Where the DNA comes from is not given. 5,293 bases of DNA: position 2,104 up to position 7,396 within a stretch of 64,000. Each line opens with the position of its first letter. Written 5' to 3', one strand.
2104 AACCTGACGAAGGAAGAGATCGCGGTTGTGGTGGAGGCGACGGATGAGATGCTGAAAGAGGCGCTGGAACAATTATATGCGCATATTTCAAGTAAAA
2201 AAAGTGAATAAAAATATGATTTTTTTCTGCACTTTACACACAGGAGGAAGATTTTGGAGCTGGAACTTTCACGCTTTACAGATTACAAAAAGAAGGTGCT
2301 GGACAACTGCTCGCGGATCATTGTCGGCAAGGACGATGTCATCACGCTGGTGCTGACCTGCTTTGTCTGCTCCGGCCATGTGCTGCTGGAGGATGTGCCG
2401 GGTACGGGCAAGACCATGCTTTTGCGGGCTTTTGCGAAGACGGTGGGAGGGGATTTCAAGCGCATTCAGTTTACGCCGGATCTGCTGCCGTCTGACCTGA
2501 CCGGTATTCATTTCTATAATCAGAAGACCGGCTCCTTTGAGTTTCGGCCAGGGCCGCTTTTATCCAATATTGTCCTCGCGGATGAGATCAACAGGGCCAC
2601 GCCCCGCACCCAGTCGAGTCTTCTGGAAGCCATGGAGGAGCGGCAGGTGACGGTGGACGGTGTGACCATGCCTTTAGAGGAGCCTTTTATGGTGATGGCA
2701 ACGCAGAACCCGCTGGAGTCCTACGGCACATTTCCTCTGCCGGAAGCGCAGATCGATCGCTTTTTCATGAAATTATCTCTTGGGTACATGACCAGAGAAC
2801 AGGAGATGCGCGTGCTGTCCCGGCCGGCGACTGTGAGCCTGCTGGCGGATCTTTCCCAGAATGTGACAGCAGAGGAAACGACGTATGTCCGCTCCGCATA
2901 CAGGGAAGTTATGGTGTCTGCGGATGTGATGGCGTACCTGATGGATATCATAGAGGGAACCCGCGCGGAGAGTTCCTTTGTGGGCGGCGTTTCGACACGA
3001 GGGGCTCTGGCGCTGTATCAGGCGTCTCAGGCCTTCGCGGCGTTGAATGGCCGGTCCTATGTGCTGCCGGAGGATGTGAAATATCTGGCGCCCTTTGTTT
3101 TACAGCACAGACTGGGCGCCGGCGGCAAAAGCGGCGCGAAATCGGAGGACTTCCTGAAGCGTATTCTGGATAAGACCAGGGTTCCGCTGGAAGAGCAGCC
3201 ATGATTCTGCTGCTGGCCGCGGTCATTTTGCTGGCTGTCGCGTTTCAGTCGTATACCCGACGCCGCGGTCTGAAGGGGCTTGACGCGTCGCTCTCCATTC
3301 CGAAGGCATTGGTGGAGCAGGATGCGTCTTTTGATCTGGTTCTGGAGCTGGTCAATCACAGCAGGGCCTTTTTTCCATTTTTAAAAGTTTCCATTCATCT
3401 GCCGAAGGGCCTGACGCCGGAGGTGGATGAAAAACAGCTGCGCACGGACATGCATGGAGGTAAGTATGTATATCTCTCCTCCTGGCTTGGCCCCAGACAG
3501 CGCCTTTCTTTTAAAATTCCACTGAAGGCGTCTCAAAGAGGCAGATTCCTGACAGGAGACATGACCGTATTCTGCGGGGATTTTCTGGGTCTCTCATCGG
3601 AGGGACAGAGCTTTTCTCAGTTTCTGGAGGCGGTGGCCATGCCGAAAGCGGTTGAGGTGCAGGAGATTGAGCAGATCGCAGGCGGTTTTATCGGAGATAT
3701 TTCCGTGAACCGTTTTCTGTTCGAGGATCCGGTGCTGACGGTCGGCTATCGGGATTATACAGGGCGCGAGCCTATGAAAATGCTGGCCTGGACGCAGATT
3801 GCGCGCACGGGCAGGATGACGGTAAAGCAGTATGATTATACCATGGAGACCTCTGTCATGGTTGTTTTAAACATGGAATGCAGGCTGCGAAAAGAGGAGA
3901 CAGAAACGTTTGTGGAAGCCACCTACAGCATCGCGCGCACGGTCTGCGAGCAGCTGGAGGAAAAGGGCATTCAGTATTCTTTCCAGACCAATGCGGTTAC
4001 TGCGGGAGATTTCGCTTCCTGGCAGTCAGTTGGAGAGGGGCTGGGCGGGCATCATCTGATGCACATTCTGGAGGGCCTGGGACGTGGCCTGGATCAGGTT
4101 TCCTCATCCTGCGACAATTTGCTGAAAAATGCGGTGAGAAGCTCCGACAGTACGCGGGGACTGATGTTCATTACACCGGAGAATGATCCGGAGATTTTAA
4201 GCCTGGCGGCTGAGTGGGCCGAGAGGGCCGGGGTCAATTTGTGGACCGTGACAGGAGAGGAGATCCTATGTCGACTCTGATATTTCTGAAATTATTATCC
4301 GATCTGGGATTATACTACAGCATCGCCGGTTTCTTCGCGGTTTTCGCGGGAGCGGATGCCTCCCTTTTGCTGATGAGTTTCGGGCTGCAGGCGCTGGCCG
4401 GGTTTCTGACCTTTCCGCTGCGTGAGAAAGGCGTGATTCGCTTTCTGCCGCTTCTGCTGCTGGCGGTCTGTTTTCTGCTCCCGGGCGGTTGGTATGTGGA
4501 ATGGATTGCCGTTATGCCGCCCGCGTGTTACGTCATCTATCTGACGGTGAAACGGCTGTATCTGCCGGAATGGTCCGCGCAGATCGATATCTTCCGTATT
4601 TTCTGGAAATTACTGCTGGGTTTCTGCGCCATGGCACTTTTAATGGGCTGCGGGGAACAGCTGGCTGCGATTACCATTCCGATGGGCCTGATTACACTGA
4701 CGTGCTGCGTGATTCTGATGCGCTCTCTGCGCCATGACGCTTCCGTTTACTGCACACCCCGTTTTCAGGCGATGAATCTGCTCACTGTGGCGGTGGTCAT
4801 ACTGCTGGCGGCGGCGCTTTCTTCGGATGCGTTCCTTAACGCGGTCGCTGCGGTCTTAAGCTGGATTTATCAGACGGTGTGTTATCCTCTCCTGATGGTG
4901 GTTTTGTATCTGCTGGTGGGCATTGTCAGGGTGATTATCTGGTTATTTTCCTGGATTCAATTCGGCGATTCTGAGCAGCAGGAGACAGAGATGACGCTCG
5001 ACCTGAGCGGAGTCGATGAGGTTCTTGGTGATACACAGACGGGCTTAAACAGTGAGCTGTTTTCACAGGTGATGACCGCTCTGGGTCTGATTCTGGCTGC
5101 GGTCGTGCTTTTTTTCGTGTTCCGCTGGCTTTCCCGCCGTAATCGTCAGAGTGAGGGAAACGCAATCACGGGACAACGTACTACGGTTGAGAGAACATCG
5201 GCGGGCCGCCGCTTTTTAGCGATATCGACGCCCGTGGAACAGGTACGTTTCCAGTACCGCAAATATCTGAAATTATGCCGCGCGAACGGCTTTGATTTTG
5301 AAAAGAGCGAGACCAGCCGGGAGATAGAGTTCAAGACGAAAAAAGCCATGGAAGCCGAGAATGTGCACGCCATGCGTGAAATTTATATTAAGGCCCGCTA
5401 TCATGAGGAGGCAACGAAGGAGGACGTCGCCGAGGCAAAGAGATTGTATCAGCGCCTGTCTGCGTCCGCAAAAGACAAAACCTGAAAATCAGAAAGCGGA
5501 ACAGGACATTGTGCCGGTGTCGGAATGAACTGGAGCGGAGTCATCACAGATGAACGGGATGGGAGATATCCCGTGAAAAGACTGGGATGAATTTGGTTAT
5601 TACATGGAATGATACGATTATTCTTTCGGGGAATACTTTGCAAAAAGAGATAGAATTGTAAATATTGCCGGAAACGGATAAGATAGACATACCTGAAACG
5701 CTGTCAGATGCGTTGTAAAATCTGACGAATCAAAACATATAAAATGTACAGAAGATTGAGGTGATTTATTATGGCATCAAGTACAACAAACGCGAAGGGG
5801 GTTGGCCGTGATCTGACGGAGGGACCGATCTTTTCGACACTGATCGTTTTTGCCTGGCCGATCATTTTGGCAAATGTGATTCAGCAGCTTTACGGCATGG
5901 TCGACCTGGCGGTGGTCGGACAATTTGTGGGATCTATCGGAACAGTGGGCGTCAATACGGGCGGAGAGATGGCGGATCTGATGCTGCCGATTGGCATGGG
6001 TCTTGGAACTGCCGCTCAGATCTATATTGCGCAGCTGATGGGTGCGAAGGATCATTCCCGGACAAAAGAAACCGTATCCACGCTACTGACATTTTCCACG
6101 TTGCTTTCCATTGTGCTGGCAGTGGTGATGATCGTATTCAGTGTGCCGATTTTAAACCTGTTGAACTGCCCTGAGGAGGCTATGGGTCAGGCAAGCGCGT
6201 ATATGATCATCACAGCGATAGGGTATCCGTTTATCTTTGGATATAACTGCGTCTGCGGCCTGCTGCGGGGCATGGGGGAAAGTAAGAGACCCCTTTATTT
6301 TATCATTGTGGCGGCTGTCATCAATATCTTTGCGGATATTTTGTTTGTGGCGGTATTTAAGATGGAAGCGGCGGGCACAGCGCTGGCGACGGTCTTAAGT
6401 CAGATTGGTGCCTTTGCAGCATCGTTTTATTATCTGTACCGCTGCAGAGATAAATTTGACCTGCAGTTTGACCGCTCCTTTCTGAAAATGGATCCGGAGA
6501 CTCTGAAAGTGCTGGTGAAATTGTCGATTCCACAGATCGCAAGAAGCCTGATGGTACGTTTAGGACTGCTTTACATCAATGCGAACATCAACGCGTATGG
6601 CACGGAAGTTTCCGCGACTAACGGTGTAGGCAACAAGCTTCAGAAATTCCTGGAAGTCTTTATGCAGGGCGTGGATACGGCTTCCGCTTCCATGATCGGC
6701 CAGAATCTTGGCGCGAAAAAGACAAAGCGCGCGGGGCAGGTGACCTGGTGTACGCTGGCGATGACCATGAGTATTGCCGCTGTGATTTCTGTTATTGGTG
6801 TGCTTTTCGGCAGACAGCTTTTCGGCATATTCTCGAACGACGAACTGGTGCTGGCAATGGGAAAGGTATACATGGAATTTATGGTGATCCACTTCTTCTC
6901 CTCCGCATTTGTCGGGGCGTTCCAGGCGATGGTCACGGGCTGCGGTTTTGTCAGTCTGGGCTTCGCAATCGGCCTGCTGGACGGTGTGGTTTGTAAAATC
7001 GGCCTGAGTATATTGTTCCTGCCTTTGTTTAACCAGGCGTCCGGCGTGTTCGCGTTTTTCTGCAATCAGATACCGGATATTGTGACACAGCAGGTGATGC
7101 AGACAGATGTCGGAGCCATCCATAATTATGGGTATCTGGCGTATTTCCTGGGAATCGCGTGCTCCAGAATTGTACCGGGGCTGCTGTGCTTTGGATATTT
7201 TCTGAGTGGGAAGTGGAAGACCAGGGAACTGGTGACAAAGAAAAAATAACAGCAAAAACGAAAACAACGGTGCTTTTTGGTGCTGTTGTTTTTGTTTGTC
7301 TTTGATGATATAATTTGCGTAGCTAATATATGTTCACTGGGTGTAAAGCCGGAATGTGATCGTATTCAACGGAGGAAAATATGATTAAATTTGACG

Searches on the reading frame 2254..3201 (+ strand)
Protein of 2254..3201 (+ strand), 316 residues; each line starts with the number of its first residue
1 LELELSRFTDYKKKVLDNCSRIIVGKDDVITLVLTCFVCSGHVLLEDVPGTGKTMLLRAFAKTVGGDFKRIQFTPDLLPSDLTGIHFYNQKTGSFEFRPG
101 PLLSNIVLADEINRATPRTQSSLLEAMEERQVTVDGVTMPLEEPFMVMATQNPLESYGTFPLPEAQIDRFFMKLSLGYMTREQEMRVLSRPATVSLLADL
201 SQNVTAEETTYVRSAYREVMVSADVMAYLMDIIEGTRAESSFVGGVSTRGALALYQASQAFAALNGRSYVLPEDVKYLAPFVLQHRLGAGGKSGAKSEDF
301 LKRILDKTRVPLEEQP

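Call 90: search_protein_families(library=pfam, max_evalue=0.00001, proteins=[window:2254-3201:+])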
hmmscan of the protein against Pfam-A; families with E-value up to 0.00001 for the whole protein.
window:2254-3201:+ (316 aa): 6 families
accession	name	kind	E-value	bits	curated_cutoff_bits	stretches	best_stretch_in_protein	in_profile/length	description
PF07726.17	AAA_3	-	1.1e-62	210.2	27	1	42-172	1-131/131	ATPase family associated with various cellular activities (AAA)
PF17863.7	AAA_lid_2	-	4.2e-20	71.7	22.7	1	236-288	3-55/74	AAA lid domain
PF07728.20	AAA_5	-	2.9e-16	60.2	22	1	42-170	1-139/139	AAA domain (dynein-related subfamily)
PF20030.5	bpMoxR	-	6.7e-12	45.4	27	1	13-190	4-180/205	MoxR domain in the MoxR-vWA-beta-propeller ternary systems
PF00493.29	MCM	-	1.1e-06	28.4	23.3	1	41-155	58-175/224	MCM P-loop domain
PF00004.35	AAA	-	3.5e-06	27.9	21.2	0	45-153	3-110/131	ATPase family associated with various cellular activities (AAA)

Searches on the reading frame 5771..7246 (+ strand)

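Call 90: search_protein_families(library=pfam, max_evalue=0.00001, proteins=[window:5771-7246:+])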
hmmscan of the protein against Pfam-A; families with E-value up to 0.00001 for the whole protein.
window:5771-7246:+ (492 aa): 1 family
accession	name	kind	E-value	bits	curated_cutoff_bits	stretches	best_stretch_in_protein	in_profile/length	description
PF01554.23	MatE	-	6.6e-51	172.6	24.9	2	30-189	1-159/161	MatE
